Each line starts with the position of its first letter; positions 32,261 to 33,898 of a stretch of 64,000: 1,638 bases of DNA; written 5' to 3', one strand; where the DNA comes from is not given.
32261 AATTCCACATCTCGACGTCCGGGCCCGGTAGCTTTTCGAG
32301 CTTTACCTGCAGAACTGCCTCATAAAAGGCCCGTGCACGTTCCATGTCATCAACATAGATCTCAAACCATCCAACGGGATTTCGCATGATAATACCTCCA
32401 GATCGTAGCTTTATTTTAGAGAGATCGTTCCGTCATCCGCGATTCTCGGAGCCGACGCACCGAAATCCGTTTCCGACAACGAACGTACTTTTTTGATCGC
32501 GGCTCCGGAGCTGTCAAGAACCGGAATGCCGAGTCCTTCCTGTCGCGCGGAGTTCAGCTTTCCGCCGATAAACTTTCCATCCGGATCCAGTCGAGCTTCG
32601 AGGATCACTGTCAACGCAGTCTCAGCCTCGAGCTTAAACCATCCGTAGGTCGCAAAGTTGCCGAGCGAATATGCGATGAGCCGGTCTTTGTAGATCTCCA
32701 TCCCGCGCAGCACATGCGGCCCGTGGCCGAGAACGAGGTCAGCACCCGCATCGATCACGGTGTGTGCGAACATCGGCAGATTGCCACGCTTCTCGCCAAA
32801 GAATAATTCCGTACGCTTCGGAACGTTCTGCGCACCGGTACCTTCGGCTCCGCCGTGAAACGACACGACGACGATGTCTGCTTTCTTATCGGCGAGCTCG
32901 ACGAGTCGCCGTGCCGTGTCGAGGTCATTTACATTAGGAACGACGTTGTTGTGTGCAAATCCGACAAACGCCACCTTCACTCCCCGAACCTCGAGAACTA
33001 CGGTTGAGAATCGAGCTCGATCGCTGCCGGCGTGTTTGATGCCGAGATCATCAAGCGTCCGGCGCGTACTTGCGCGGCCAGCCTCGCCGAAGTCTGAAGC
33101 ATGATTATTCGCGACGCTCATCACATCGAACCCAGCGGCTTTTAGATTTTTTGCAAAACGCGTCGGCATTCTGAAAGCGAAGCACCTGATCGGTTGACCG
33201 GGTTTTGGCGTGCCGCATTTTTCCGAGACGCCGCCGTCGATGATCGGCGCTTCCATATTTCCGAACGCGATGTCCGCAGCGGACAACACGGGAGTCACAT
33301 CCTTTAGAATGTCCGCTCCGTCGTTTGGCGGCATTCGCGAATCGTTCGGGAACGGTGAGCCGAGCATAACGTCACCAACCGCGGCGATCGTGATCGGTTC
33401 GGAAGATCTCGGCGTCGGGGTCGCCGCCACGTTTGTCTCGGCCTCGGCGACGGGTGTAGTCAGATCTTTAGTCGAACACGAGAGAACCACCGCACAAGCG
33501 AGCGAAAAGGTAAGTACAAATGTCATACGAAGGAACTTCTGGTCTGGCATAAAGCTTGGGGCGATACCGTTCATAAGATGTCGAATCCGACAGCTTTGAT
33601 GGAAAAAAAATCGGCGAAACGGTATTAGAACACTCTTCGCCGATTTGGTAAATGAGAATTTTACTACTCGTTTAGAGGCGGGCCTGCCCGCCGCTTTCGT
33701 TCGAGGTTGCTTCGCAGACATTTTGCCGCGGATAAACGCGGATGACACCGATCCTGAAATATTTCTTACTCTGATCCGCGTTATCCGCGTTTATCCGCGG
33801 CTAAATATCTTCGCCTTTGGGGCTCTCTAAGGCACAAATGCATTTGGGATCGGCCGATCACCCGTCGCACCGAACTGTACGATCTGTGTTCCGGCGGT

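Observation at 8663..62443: Recurrent intergenic tandem 7-8-nt arrays with a phased GAA/CAA and a fold-back arm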

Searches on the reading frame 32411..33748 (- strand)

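Call 69: search_protein_families(library=pfam, proteins=[window:32411-33748:-], max_evalue=0.00001)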
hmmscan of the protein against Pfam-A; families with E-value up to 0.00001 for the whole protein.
window:32411-33748:- (445 aa): 1 family
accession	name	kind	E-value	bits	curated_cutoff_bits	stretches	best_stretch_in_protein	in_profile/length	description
PF09587.15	PGA_cap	-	2.9e-55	187.9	27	1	120-366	1-252/255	Bacterial capsule synthesis protein PGA_cap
